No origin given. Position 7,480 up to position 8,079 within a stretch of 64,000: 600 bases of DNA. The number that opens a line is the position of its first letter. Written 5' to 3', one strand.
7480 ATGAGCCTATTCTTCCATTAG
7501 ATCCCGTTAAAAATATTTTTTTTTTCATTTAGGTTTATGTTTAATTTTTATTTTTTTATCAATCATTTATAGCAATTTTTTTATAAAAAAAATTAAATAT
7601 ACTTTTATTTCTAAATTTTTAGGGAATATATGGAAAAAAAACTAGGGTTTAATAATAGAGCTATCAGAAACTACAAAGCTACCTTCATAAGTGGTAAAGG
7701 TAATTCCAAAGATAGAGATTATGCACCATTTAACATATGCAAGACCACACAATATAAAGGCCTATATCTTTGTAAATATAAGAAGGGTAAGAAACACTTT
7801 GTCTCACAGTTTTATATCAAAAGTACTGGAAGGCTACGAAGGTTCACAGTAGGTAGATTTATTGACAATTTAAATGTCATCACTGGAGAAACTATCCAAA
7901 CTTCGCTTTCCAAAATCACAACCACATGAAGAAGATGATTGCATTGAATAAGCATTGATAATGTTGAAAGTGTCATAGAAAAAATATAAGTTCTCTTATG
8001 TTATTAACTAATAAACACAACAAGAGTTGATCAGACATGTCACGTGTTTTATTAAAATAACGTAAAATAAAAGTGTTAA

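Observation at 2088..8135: Integrative island that targets the start codon of the EVE gene and carries sialic-acid cargo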

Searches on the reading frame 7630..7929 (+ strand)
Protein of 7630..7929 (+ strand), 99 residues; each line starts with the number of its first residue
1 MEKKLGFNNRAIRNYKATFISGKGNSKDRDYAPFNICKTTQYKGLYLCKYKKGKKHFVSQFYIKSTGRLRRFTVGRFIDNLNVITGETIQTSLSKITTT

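Call 7: search_protein_families(library=pfam, proteins=[window:7630-7929:+], max_evalue=0.01)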
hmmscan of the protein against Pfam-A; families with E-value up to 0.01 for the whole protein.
window:7630-7929:+ (99 aa): 0 families

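Call 8: search_protein_families(library=pfam, proteins=[window:7630-7926:+], max_evalue=10)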
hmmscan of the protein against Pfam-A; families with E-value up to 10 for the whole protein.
seq(99 aa): 0 families

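Call 9: search_protein_families(library=phrogs, proteins=[window:7630-7926:+], max_evalue=1)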
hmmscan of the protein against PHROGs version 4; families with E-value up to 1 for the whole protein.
seq(99 aa): 0 families

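Call 11: find_homologous_proteins(query=window:7630-7926:+, max_evalue=0.01)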
Query seq(99 aa) (99 aa): 2 proteins with E <= 0.01 among 4 candidates.
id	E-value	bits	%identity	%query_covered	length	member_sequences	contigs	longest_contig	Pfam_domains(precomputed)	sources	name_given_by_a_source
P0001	4.1e-59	214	100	100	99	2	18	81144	-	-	-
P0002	3.2e-4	38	100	23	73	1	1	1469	-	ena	-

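Call 26: find_encoding_contigs(protein=P0001, flank=10000, max_places=10)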
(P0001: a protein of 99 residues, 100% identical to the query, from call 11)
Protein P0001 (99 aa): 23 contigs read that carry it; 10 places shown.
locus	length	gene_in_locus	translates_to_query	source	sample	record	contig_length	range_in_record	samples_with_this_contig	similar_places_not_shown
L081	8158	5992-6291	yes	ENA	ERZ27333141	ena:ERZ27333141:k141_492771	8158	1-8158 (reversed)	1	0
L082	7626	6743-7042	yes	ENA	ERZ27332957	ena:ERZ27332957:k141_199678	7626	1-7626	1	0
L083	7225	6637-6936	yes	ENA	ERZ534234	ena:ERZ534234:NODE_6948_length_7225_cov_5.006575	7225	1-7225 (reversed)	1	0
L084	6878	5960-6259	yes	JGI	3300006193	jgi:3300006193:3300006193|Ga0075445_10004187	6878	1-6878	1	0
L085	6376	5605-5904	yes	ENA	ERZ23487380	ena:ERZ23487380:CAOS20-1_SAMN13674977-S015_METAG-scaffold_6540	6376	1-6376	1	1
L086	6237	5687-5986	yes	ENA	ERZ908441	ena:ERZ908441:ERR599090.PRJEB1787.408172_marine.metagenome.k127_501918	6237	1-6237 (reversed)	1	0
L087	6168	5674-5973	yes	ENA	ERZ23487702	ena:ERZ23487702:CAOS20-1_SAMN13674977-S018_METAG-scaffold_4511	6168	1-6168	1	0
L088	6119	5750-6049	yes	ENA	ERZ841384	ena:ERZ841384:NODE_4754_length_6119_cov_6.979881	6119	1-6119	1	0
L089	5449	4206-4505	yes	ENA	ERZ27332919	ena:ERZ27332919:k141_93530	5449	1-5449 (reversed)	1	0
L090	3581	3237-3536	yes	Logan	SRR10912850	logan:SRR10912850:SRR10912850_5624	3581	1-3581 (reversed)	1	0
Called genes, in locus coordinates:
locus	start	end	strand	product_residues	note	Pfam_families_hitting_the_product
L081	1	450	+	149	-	?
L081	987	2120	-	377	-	PF02350:Epimerase_2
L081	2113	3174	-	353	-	PF03102:NeuB, PF08666:SAF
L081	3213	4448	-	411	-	PF00155:Aminotran_1_2 (weak), PF01041:DegT_DnrJ_EryC1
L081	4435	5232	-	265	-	PF02348:CTP_transf_3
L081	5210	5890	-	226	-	PF00106:adh_short (weak), PF13561:adh_short_C2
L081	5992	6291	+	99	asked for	-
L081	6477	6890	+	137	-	PF01878:EVE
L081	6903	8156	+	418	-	?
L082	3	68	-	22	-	?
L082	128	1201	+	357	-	PF00814:TsaD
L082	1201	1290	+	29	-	-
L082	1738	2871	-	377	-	PF02350:Epimerase_2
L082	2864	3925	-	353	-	PF03102:NeuB, PF08666:SAF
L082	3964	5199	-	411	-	PF00155:Aminotran_1_2 (weak), PF01041:DegT_DnrJ_EryC1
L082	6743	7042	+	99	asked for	-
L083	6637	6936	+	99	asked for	-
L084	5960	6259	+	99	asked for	-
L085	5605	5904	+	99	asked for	-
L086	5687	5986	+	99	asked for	-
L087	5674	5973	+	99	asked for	-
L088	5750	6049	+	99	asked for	-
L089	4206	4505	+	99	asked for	-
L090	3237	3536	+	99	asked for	-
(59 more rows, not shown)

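Call 27: search_protein_families(library=ncbifam, proteins=[window:7630-7929:+], max_evalue=0.001)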
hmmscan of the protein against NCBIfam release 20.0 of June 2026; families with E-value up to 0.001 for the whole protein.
window:7630-7929:+ (99 aa): 0 families

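Call 30: search_protein_representatives(protein=window:7630-7926:+)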
Query: 99 residues. Proteins with E-value up to 0.001 (for the whole library): 29; up to 1e-10: 9; up to 1e-30: 1. The best 29 are listed.
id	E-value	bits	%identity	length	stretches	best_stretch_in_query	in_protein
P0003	2.5e-40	152.4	82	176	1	2-89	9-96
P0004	1.7e-26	108.1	60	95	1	2-88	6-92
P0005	1.2e-23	98.9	69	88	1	2-72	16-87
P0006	9.8e-22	92.9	59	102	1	2-80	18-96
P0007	2.1e-12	63.0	56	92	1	1-63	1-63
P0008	2.4e-12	62.8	43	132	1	3-88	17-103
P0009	2.5e-12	62.7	65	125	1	34-88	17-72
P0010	1.6e-11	60.2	65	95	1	38-88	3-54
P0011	3.7e-11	59.0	47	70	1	1-59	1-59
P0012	1.1e-10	57.5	49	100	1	1-66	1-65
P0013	1.3e-10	57.3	44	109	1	3-93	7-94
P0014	2.0e-10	56.7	54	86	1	1-59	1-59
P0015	2.3e-10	56.5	47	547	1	2-88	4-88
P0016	2.9e-10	56.1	72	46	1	2-41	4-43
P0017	8.1e-10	54.7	45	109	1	2-89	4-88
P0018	5.5e-09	52.1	41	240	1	5-89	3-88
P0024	2.6e-06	43.5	35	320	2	5-89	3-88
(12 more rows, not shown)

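Call 32: search_protein_families(library=pfam, proteins=[P0015, P0024, P0018, P0003], max_evalue=1)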
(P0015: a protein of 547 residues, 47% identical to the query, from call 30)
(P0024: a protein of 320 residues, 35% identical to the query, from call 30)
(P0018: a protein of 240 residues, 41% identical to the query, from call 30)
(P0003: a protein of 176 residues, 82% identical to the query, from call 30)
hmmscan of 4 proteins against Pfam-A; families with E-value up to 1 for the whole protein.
P0015 (547 aa): 1 family
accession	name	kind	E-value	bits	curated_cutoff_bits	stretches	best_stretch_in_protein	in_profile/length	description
PF00589.27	Phage_integrase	-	3.4e-07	30.6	27.1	1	311-489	4-136/172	Phage integrase family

P0024 (320 aa): 0 families

P0018 (240 aa): 1 family
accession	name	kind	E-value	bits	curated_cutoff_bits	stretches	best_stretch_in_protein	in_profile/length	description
PF13356.12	Arm-DNA-bind_3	-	0.021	15.4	27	1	39-77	19-52/83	Arm DNA-binding domain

P0003 (176 aa): 1 family
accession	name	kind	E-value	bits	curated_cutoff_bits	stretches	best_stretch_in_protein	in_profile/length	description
PF15805.10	SCNM1_acidic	-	0.22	11.7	27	1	114-125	21-32/47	Acidic C-terminal region of sodium channel modifier 1 SCNM1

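Call 33: search_solved_structures(query=P0015, max_evalue=1)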
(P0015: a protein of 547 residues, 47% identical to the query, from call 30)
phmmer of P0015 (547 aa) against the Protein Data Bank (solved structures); distinct sequences matched with E-value up to 1: 3.
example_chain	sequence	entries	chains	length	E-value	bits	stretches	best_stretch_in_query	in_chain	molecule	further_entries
3t0p_A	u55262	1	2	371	0.011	17.7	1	78-182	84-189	DNA polymerase III, beta subunit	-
1xb0_A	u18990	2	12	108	0.5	12.3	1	195-222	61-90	Baculoviral IAP repeat-containing protein 8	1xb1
2m7l_A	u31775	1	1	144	0.71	11.8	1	178-229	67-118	Calponin homology domain protein, putative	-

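Call 34: find_homologous_proteins(query=P0015, max_evalue=0.001)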
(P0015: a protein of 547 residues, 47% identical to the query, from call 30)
Query P0015 (547 aa): 20 proteins with E <= 0.001 among 3375 candidates.
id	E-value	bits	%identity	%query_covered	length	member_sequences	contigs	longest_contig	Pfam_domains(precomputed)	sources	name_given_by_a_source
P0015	0.0e+0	1277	100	100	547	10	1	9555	PF00589.28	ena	-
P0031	0.0e+0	1114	85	100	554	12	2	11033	PF00589.28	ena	-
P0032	3.0e-265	899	72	99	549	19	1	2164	PF00589.28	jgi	-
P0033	3.1e-235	800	65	100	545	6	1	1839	PF00589.28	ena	-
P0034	2.8e-222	757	61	100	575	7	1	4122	-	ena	-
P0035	4.5e-222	757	62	99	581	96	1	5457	-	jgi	-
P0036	3.8e-221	754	61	100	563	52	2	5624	-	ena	-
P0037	7.7e-220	749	62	99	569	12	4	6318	-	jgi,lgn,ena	jgi:integrase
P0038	6.9e-219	746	62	99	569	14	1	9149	-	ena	-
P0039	3.1e-218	744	62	99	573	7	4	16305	-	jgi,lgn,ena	jgi:integrase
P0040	2.3e-213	728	60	99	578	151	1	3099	-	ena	-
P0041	1.1e-212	726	60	99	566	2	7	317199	-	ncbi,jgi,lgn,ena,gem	-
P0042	7.9e-192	657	55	99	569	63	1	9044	-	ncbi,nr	ncbi:MAG: hypothetical protein O2897_00670 [bacterium]|nr:hypothetical protein [bacterium]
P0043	9.5e-158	545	58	75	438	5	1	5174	-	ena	-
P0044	4.2e-155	536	66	64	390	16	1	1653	-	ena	-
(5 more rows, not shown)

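Call 35: find_related_loci(query=P0015, collection=viral_contigs, flank=10000)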
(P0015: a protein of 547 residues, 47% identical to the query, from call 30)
Query P0015 (547 aa) in viral_contigs; peptide patterns used: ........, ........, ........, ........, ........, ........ (x = any residue, [..] = any of these).
5 stretches matched a pattern, but none encodes a relative of the query by tblastn (E <= 1e-3).

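Call 36: find_encoding_contigs(protein=P0041, flank=10000, max_places=4)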
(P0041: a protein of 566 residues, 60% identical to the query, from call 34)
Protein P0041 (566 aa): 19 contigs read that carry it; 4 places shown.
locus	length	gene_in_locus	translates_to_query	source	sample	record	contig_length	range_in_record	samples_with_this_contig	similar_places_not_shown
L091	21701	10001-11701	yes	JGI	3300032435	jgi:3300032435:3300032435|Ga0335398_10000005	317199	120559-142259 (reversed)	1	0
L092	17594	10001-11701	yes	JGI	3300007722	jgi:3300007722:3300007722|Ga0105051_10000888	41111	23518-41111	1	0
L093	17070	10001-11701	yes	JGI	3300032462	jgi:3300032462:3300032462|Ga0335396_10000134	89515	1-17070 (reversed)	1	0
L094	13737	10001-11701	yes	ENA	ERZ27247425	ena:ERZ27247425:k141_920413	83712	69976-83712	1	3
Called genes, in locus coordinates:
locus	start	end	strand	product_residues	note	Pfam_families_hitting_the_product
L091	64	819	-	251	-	PF01027:Bax1-I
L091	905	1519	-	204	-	PF03741:TerC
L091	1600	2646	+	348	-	PF00248:Aldo_ket_red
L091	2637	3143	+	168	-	PF06776:IalB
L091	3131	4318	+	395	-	PF00764:Arginosuc_synth, PF20979:Arginosuc_syn_C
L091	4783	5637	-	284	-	PF00763:THF_DHG_CYH, PF02882:THF_DHG_CYH_C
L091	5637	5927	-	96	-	PF02325:CCB3_YggT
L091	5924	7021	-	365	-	PF21088:MS_channel_1st (weak), PF00924:MS_channel_2nd, PF21082:MS_channel_3rd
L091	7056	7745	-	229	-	PF02602:HEM4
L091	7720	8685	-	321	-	PF01379:Porphobil_deam, PF03900:Porphobil_deamC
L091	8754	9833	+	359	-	PF00814:TsaD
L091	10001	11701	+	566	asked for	-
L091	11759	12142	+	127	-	-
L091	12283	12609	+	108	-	-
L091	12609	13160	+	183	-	PF10991:Enc34_ssDNA-bd (weak), PF21265:SBB_T7 (faint)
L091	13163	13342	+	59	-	-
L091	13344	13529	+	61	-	-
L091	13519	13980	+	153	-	-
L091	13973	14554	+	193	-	-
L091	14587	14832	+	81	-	-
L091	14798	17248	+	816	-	PF19263:DUF5906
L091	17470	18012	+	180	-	-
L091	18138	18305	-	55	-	-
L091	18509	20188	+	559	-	PF00916:Sulfate_transp, PF01740:STAS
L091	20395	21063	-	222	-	PF03070:TENA_THI-4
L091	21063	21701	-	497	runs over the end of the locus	PF00474:SSF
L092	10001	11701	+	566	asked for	-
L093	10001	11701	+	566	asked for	-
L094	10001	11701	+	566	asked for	-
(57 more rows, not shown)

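Call 37: find_encoding_contigs(protein=P0015, flank=10000, max_places=3)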
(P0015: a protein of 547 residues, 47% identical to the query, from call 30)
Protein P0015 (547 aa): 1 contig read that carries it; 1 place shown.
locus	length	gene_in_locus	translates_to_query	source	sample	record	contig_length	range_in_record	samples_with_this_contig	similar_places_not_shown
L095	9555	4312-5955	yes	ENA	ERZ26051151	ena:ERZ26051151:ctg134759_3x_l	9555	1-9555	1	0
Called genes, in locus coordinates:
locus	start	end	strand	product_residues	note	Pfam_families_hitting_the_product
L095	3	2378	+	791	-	?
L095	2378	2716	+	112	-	-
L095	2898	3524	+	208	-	-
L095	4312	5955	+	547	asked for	PF00589:Phage_integrase (weak)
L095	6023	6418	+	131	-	-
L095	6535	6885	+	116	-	-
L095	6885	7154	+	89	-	-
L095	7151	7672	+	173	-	-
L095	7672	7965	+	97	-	-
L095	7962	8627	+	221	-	-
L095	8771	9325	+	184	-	-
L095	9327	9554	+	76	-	?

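Call 38: find_encoding_contigs(protein=P0039, flank=10000, max_places=4)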
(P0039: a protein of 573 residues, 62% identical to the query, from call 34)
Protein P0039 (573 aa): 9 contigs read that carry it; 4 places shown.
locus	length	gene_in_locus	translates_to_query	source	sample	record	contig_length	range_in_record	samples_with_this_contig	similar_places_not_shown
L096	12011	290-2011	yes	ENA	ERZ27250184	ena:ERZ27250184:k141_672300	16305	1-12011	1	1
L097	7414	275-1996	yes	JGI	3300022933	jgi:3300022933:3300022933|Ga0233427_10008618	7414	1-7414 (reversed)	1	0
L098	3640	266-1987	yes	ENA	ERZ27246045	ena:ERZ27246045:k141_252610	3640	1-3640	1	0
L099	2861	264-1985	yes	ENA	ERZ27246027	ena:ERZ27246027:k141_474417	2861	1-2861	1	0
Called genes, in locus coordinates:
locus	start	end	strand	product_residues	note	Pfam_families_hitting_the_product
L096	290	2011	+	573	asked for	-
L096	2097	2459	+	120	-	-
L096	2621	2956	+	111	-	-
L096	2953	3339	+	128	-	-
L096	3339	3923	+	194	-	-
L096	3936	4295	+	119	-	-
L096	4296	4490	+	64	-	-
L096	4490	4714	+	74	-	-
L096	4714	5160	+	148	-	-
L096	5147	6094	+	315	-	-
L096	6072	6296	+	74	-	-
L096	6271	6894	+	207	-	-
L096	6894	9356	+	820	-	PF19263:DUF5906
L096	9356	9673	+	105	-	-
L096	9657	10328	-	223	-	PF09359:VTC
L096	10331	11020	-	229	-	PF16316:DUF4956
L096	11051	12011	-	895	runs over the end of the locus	PF08757:CotH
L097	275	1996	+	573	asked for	-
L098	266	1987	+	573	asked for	-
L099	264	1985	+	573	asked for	-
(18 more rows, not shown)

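Call 46: find_related_loci(query=A1, collection=metagenome_contigs, flank=10000)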
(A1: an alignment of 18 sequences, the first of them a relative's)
Query A1 (547 aa) in metagenome_contigs; peptide patterns used: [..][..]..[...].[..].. (x = any residue, [..] = any of these).
94 stretches matched a pattern; 51 encode a relative of the query (tblastn E <= 1e-3); 51 distinct loci.
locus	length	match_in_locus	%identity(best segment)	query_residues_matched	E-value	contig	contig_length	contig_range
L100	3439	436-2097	86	1-547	0e+0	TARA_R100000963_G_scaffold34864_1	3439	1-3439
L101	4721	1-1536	87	36-547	0e+0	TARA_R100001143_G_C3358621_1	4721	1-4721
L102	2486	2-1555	72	26-547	0e+0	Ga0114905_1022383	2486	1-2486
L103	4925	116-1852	62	2-546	0e+0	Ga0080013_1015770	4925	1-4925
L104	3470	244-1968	61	2-546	0e+0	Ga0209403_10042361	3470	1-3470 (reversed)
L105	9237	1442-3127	63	1-546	0e+0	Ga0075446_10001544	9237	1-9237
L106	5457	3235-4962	62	6-545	0e+0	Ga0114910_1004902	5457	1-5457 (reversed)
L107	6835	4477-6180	62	5-546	0e+0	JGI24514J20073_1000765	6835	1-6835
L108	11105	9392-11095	62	5-546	0e+0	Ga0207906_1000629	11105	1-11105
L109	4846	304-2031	61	6-545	0e+0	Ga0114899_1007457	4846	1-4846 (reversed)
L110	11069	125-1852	61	6-545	0e+0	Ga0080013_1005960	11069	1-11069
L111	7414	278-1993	62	5-546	0e+0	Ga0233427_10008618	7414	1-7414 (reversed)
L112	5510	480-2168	60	1-546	0e+0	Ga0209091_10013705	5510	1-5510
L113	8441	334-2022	60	1-546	0e+0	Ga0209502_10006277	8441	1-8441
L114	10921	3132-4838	60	4-546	0e+0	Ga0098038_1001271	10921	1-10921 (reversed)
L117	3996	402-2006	58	37-546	0e+0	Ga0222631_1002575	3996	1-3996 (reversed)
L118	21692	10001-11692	60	6-546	0e+0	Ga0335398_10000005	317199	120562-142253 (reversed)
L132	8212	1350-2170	57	4-314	7e-68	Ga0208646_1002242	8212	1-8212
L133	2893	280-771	55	1-162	1e-49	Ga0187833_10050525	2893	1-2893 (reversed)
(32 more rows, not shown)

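Call 65: search_protein_families(library=pfam, proteins=[L110:1929-2306:+, L110:2453-2818:+, L110:3022-3600:+, L110:3617-3970:+, L110:4325-4780:+, L110:4744-5748:+, L110:5925-6521:+, L110:6701-9133:+, L110:9136-9468:+, L110:9700-10245:+], max_evalue=0.01)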
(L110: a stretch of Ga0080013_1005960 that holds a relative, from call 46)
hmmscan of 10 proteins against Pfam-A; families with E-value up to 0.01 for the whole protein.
L110:1929-2306:+ (126 aa): 0 families

L110:2453-2818:+ (122 aa): 0 families

L110:3022-3600:+ (193 aa): 1 family
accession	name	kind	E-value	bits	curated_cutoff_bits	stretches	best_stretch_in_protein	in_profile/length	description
PF21265.3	SBB_T7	-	3.1e-09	37.1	27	1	16-158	7-169/169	Single-stranded DNA-binding protein, Bacteriophage T7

L110:3617-3970:+ (118 aa): 0 families

L110:4325-4780:+ (152 aa): 0 families

L110:4744-5748:+ (335 aa): 0 families

L110:5925-6521:+ (199 aa): 2 families
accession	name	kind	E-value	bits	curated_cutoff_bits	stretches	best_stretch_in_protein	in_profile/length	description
PF05524.18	PEP-utilisers_N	-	0.0037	17.8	24.4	1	77-135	27-80/121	PEP-utilising enzyme, N-terminal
PF20651.3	EXOC6_Sec15_N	-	0.0068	16.8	27.2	0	129-186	17-74/170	Exocyst complex component EXOC6/Sec15, N-terminal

L110:6701-9133:+ (811 aa): 1 family
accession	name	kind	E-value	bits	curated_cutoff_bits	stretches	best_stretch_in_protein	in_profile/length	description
PF19263.5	DUF5906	-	9.7e-17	62.1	27.6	1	431-544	2-114/114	Family of unknown function (DUF5906)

L110:9136-9468:+ (111 aa): 1 family
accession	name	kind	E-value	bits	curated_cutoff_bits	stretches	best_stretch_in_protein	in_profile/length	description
PF24608.2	PDDEXK_15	-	0.00099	19.5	27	1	36-105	38-115/164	Phage putative PDDEXK endonuclease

L110:9700-10245:+ (182 aa): 1 family
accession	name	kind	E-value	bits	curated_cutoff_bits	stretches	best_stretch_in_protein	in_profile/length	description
PF10743.14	Phage_Cox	-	0.0027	18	27.5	0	9-38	11-40/87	Regulatory phage protein cox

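Call 66: search_protein_families(library=phrogs, proteins=[L110:116-1858:+, L110:1929-2306:+, L110:2453-2818:+, L110:3022-3600:+, L110:3617-3970:+, L110:4325-4780:+, L110:4744-5748:+, L110:6701-9133:+, L110:9136-9468:+, L110:9700-10245:+], max_evalue=0.001)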
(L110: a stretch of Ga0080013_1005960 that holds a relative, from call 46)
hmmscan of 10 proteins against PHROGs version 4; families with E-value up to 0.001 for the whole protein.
L110:116-1858:+ (581 aa): 2 families
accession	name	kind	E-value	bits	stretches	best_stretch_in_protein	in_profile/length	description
phrog_1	-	integration and excision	4.1e-16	60.4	1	243-576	195-454/611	integrase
phrog_216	-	integration and excision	5.6e-06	26.6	0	279-406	18-115/301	integrase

L110:1929-2306:+ (126 aa): 0 families

L110:2453-2818:+ (122 aa): 0 families

L110:3022-3600:+ (193 aa): 1 family
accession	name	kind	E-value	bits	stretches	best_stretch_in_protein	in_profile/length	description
phrog_112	-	DNA, RNA and nucleotide metabolism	6.2e-23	82.8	1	6-163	21-181/265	Gp2.5-like ssDNA binding protein and ssDNA annealing protein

L110:3617-3970:+ (118 aa): 0 families

L110:4325-4780:+ (152 aa): 0 families

L110:4744-5748:+ (335 aa): 0 families

L110:6701-9133:+ (811 aa): 6 families
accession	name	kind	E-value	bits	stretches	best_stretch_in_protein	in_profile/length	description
phrog_1156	-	DNA, RNA and nucleotide metabolism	3.7e-23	83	1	309-624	437-759/855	DNA primase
phrog_1829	-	DNA, RNA and nucleotide metabolism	4.4e-17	62.5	1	315-612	391-683/772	DNA primase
phrog_24712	-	unknown function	9.7e-11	41.3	1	394-658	440-693/801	-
phrog_4762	-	unknown function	4.5e-09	35.8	1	409-551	489-627/822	-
phrog_9765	-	DNA, RNA and nucleotide metabolism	5e-09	35.7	1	402-555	602-752/939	DNA primase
phrog_7601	-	unknown function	6e-07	30.1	1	420-587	15-174/289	-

L110:9136-9468:+ (111 aa): 1 family
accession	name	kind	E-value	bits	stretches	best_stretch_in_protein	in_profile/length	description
phrog_244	-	DNA, RNA and nucleotide metabolism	2.4e-10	42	1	36-110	36-110/186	RusA-like Holliday junction resolvase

L110:9700-10245:+ (182 aa): 0 families

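Call 72: search_protein_families(library=pfam, proteins=[L132:2333-3178:+, L132:3166-3873:+, L132:3879-4460:+, L132:5281-6321:+, L132:6329-7291:+], max_evalue=0.001)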
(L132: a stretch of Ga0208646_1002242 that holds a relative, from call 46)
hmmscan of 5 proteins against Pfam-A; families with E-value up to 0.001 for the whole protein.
L132:2333-3178:+ (282 aa): 2 families
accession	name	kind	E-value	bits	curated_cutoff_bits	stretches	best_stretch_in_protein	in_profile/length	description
PF01370.27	Epimerase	-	6.4e-06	26.2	20.9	1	4-108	1-124/240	NAD dependent epimerase/dehydratase family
PF13460.12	NAD_binding_10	-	0.00011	22.6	27.2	1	8-156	1-146/184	NAD(P)H-binding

L132:3166-3873:+ (236 aa): 3 families
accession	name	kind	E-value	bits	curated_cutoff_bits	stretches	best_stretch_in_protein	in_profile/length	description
PF12850.12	Metallophos_2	-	4.4e-25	88.9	27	1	5-200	1-153/154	Calcineurin-like phosphoesterase superfamily domain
PF00149.33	Metallophos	-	6.5e-16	59.8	21.5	1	5-165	1-191/191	Calcineurin-like phosphoesterase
PF06874.16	FBPase_2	-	0.00056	18.7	27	0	13-77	165-229/639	Firmicute fructose-1,6-bisphosphatase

L132:3879-4460:+ (194 aa): 2 families
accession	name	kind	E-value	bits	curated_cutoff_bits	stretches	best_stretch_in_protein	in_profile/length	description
PF02655.19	ATP-grasp_3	-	4.5e-06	27.3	23.2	1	111-179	3-70/160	ATP-grasp domain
PF21360.3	PylC-like_N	-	0.00017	22.1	27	1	21-90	18-86/96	PylC-like, N-terminal domain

L132:5281-6321:+ (347 aa): 2 families
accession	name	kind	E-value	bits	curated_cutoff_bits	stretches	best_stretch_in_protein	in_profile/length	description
PF03102.20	NeuB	-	1.5e-77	260.7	22.1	1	36-272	2-238/241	NeuB family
PF08666.17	SAF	-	2.6e-06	28.3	21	1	289-343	2-60/63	SAF domain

L132:6329-7291:+ (321 aa): 5 families
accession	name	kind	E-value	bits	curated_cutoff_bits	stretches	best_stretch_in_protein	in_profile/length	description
PF13489.12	Methyltransf_23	-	1.4e-21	77.4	27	1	99-251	21-164/164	Methyltransferase domain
PF13847.12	Methyltransf_31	-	3.8e-09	36.8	27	1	103-203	6-113/145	Methyltransferase domain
PF08242.18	Methyltransf_12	-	4.9e-08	34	30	1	105-194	1-95/98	Methyltransferase domain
PF08241.18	Methyltransf_11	-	1.4e-07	32.5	21.2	1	105-189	1-85/95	Methyltransferase domain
PF13649.12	Methyltransf_25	-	4.2e-05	24.6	27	1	105-180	2-80/97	Methyltransferase domain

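Call 75: find_related_loci(query=A1, collection=viral_contigs, flank=10000)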
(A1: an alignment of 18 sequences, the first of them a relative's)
Query A1 (547 aa) in viral_contigs; peptide patterns used: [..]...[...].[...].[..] (x = any residue, [..] = any of these).
31 stretches matched a pattern, but none encodes a relative of the query by tblastn (E <= 1e-3).

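Call 77: search_dna_similar(query=P0041, collection=phages, mode=protein, max_evalue=0.001, max_rows=10)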
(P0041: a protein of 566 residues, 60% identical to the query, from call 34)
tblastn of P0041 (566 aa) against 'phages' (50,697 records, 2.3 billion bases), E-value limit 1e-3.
No match.

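Call 78: search_solved_structures(query=A1, max_evalue=1)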
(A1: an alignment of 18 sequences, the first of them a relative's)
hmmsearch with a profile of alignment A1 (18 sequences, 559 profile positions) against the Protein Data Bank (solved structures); distinct sequences matched with E-value up to 1: 5.
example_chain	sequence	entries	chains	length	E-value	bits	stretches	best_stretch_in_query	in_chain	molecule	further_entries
2m7l_A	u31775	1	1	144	0.036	15.9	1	185-228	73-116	Calponin homology domain protein, putative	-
6sl3_A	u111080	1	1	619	0.19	13.5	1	185-228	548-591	Calponin homology domain protein putative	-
6sl2_A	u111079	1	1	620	0.19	13.5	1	185-228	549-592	Calponin homology domain protein putative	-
2ly9_A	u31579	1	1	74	0.21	13.4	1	324-363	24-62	Zinc fingers and homeoboxes protein 1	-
6sl7_A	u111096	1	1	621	0.23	13.2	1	185-228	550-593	Calponin homology domain protein putative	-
